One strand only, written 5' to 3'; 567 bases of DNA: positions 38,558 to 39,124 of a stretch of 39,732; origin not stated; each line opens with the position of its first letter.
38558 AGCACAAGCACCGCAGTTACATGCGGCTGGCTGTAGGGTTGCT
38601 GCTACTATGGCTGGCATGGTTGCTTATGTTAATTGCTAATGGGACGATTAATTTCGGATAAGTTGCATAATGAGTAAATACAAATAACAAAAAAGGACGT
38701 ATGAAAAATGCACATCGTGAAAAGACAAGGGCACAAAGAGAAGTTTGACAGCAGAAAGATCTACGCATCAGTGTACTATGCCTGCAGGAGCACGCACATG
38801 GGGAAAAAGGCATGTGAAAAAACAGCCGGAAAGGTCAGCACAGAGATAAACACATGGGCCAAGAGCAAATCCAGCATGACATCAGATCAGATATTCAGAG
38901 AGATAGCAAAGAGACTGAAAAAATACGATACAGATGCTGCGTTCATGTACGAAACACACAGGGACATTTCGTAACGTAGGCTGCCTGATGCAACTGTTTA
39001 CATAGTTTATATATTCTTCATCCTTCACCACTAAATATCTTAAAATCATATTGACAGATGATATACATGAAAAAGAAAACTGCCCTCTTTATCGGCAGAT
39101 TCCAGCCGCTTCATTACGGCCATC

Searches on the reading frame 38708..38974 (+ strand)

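Call 41: search_protein_families(library=pfam, proteins=[window:38708-38974:+], max_evalue=0.01)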
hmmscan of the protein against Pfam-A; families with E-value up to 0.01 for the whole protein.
window:38708-38974:+ (88 aa): 1 family
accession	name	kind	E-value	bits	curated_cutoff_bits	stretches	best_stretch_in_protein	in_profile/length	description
PF03477.21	ATP-cone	-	5.6e-08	33.7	25.8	1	1-75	1-72/88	ATP cone domain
